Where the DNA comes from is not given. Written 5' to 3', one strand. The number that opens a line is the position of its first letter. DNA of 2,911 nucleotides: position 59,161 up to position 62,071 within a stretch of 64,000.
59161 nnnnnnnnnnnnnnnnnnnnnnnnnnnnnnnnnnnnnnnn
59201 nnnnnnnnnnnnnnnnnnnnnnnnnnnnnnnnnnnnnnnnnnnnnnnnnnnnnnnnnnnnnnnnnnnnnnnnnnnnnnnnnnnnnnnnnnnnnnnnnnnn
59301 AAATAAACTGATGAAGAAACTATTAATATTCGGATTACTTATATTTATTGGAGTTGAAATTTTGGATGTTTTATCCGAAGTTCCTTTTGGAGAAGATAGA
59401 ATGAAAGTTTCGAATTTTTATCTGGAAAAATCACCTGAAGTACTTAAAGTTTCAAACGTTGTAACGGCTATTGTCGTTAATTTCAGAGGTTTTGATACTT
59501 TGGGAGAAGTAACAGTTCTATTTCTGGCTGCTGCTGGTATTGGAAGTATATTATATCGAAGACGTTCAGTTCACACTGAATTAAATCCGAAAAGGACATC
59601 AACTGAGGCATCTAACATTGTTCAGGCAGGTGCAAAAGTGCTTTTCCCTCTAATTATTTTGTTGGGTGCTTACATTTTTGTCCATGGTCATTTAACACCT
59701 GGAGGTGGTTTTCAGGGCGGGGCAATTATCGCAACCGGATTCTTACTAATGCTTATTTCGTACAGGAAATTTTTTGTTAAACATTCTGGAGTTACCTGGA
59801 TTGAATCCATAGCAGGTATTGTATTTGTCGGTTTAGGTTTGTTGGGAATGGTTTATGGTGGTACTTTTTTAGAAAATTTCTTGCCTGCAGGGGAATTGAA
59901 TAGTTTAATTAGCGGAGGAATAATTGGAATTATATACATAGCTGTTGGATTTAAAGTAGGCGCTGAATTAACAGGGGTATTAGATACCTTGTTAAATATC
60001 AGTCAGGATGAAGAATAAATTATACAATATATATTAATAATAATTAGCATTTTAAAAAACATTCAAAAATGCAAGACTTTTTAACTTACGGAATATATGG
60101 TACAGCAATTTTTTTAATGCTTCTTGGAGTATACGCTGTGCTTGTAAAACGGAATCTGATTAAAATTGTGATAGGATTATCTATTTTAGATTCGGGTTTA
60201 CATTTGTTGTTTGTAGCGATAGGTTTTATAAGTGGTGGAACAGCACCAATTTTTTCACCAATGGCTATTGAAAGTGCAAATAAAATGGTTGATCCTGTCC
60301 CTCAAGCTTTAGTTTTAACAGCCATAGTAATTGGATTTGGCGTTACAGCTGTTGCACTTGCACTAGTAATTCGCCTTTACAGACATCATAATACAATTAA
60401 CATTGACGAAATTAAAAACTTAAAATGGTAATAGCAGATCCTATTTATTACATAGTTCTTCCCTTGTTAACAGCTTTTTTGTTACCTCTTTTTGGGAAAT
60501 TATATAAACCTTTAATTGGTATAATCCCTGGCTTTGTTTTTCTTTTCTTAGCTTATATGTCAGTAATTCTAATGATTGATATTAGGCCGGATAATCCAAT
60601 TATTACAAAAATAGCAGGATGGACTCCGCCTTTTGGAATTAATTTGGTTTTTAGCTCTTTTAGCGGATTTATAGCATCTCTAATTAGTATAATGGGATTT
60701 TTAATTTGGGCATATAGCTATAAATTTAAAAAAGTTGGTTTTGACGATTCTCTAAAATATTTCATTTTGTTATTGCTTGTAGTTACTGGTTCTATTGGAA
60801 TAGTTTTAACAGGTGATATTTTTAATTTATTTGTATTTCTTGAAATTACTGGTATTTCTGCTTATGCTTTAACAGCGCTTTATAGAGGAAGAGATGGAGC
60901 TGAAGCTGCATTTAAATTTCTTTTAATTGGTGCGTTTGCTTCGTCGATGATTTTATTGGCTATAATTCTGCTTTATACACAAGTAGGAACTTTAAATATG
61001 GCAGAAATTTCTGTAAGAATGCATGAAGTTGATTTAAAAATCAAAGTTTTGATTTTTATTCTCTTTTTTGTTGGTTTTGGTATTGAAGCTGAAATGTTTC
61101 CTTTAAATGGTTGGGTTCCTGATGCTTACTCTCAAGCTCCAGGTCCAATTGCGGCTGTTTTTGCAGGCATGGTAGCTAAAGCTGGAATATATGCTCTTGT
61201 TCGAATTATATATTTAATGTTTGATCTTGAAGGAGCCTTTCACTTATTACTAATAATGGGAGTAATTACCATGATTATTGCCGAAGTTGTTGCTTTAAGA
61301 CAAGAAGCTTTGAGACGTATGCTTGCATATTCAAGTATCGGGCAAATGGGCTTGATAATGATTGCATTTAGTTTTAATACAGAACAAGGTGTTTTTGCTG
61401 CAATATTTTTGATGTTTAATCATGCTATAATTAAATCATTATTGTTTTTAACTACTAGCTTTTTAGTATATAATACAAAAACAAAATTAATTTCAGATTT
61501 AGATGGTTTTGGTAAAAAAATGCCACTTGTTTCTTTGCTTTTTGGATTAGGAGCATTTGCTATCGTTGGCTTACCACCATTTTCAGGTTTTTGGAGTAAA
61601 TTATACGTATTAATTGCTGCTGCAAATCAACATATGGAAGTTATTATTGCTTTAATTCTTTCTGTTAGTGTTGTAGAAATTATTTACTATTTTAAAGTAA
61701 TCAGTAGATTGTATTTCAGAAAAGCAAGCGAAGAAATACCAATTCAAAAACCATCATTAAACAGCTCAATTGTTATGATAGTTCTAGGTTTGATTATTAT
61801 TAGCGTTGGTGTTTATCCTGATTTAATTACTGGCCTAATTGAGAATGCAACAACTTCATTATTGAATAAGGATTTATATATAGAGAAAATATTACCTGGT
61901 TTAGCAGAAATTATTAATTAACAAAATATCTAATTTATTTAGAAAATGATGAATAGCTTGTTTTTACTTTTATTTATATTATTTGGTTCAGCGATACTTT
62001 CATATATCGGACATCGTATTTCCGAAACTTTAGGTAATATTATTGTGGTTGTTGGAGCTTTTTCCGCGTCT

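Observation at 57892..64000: Mrp-type membrane module joined to a NuoH-like subunit in Mbx/MBS gene order: a probable group-4 [NiFe]-hydrogenase-related respiratory complex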

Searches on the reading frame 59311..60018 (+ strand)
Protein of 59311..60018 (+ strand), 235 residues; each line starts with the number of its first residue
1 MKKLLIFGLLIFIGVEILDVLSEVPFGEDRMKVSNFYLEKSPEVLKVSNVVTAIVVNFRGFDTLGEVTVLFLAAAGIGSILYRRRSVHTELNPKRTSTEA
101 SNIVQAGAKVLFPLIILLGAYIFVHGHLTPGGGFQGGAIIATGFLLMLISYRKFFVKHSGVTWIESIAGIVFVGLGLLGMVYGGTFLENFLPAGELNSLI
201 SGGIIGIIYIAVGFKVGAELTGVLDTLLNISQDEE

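Call 4: search_protein_families(library=pfam, proteins=[window:59311-60018:+], max_evalue=0.01)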
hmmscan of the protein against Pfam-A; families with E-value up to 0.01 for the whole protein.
window:59311-60018:+ (235 aa): 2 families
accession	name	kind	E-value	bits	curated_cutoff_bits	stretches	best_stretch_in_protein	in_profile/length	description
PF04039.18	MnhB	-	1.5e-22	80.6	22.5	1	103-220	1-125/127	Domain related to MnhB subunit of Na+/H+ antiporter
PF20501.3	MbhE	-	2.1e-11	44.2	27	1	29-88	29-88/98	MBH, subunit E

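Call 61: search_solved_structures(query=window:59311-60018:+, max_evalue=0.001)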
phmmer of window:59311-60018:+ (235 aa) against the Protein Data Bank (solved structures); distinct sequences matched with E-value up to 0.001: 8.
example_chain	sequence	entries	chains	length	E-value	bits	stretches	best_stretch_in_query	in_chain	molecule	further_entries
6u8y_E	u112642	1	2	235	8.8e-56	192.2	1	2-229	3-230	Monovalent cation/H+ antiporter subunit B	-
6cfw_F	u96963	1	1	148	3.1e-15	59.5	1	102-224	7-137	Monovalent cation/H+ antiporter subunit B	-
7d3u_A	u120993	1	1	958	3e-13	53.1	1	32-197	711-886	Monovalent Na+/H+ antiporter subunit A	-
6cfw_E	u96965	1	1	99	8.3e-10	41.8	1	26-83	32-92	MBH subunit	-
6z16_B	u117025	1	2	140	3e-06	30.2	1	104-190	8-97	Multisubunit Na+/H+ antiporter, B subunit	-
7qru_A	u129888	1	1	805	1e-05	28.4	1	6-84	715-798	Na+/H+ antiporter subunit A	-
6z16_A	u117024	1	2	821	2.3e-05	27.3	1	27-84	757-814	Multisubunit Na+/H+ antiporter, A subunit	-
7qru_B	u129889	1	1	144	5.3e-05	26.1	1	107-194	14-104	Na(+)/H(+) antiporter subunit B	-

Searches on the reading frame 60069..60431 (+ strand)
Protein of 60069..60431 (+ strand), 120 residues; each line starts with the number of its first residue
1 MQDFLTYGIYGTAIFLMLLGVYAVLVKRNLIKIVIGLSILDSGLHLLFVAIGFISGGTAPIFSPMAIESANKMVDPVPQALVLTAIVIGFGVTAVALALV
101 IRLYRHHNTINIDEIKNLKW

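Call 4: search_protein_families(library=pfam, proteins=[window:60069-60431:+], max_evalue=0.01)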
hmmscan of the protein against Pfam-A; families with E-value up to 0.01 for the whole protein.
window:60069-60431:+ (120 aa): 2 families
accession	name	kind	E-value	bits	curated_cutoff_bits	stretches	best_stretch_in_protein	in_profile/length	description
PF00420.29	Oxidored_q2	-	5.8e-27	93.7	26.1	1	10-120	3-95/95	NADH-ubiquinone/plastoquinone oxidoreductase chain 4L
PF09881.14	DUF2108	-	0.007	16.8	29.6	1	12-53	5-46/70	Predicted membrane protein (DUF2108)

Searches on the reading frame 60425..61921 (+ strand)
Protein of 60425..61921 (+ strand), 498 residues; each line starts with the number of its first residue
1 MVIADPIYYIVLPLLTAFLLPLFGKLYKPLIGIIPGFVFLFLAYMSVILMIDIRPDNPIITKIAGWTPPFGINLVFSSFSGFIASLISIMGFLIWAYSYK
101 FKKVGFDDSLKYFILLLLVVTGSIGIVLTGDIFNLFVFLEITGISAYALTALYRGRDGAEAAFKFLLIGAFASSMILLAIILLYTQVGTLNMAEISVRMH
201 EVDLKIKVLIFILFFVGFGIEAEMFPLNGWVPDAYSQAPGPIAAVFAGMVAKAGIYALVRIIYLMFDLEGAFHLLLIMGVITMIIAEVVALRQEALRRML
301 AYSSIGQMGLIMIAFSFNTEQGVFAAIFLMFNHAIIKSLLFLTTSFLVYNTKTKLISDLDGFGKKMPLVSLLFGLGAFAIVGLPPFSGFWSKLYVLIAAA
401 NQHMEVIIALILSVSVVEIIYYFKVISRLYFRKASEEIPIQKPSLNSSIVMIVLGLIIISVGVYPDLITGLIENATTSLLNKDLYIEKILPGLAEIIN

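Call 4: search_protein_families(library=pfam, proteins=[window:60425-61921:+], max_evalue=0.01)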
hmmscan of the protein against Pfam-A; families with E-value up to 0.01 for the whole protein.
window:60425-61921:+ (498 aa): 2 families
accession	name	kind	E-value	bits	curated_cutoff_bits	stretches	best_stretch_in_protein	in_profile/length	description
PF00361.26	Proton_antipo_M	-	6.1e-66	223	21.5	1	131-413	3-289/294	NADH:quinone oxidoreductase/Mrp antiporter, TM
PF10125.14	NADHdeh_related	-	0.00013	21.8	27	1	117-217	75-174/218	NADH dehydrogenase I, subunit N related protein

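Call 10: search_protein_families(library=ncbifam, proteins=[window:60425-61921:+], max_evalue=0.001)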
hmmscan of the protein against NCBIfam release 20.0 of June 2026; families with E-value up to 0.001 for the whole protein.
window:60425-61921:+ (498 aa): 75 families (the best 25 are shown)
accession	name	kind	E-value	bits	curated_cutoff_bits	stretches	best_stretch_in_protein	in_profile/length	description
NF006241.0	PRK08377.1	equivalog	2.1e-135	452.5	645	1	8-489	7-487/494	NADH dehydrogenase subunit N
NF009306.0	PRK12663.1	equivalog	9.8e-92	308.3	542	1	10-492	10-494/498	Na+/H+ antiporter subunit D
NF006240.0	PRK08376.1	subfamily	7.6e-82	275.9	662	1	6-492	7-520/521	putative monovalent cation/H+ antiporter subunit D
NF005818.0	PRK07691.1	equivalog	1.8e-80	271.3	586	1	8-490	8-494/496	Na+/H+ antiporter subunit D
NF009305.0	PRK12662.1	equivalog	3.2e-80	270.3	700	1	6-480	6-491/492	putative monovalent cation/H+ antiporter subunit D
NF009308.0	PRK12665.1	equivalog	2.4e-71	240.9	585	1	10-432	13-440/531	Na+/H+ antiporter subunit D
NF009309.0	PRK12666.1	equivalog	1.1e-70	238.8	476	1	7-491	9-517/529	monovalent cation/H+ antiporter subunit D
TIGR01972.1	NDH_I_M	subfamily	2.8e-70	237.4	263.8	1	9-481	4-484/486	NADH-quinone oxidoreductase subunit M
NF006419.0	PRK08668.1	equivalog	1.2e-68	232.3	617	1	10-479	8-481/613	NADH dehydrogenase subunit M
TIGR01770.1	NDH_I_N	subfamily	2.1e-67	228.1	332.6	1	6-468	6-471/472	NADH-quinone oxidoreductase subunit NuoN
NF006238.0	PRK08375.1-4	equivalog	8.7e-65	219.5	626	1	9-434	9-433/531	putative monovalent cation/H+ antiporter subunit D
TIGR00944.1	2a6301s04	subfamily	8e-63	213.3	692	1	8-461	5-460/463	multicomponent K+/H+ antiporter, MrpD/PhaD subunit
NF005097.0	PRK06525.1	equivalog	2.4e-62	211.2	430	1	10-461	9-469/480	hydrogenase 4 subunit D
NF009212.0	PRK12561.1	subfamily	1.9e-57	195.1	645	1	10-480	13-496/531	NAD(P)H-quinone oxidoreductase subunit 4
NF009310.0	PRK12668.1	equivalog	3.6e-55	187.9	564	1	38-472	31-441/584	Na(+)/H(+) antiporter subunit D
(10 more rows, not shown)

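Call 56: search_solved_structures(query=window:60425-61921:+, max_evalue=1e-20)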
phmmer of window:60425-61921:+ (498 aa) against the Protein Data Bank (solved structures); distinct sequences matched with E-value up to 1e-20: 63 (the best 60 are shown).
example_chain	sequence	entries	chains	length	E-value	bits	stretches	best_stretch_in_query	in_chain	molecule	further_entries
6u8y_H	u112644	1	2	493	1.3e-105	358.2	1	9-493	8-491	NADH dehydrogenase subunit N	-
6cfw_H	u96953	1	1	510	5e-58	201.3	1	8-476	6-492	Monovalent cation/H+ antiporter subunit D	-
7qru_D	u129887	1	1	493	1.9e-52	182.9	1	9-490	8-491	Na+/H+ antiporter subunit D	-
6z16_D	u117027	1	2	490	1.1e-47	167.2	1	9-490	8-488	Multisubunit Na+/H+ antiporter, D subunit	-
7d3u_D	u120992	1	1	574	7.4e-42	148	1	9-431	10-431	Monovalent Na+/H+ antiporter subunit D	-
6hum_D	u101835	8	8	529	1.9e-39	140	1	46-494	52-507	NAD(P)H-quinone oxidoreductase chain 4 1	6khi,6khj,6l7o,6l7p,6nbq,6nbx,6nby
6hum_B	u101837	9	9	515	3.4e-39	139.2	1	58-481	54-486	NAD(P)H-quinone oxidoreductase subunit 2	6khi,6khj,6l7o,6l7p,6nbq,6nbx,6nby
6u8y_X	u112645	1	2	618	5e-37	132.1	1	72-469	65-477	NADH dehydrogenase subunit M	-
6z16_A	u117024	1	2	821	3.7e-36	129.2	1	11-469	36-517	Multisubunit Na+/H+ antiporter, A subunit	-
7ar7_N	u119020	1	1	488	7.7e-36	128.1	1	76-470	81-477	NADH-ubiquinone oxidoreductase chain 2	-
7a23_I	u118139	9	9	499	1.7e-35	127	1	76-470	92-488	Nad2m | NADH-ubiquinone oxidoreductase chain 2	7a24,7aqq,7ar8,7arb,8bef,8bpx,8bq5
6tjv_D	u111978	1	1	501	3.3e-35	126.1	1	9-473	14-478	NADH dehydrogenase subunit 4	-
8e73_2M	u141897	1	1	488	3e-34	122.9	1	56-469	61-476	Nad2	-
8e9g_N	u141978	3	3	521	3.2e-33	119.5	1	112-478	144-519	NADH-quinone oxidoreductase subunit N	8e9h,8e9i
7qru_A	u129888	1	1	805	3.5e-33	119.4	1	11-480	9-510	Na+/H+ antiporter subunit A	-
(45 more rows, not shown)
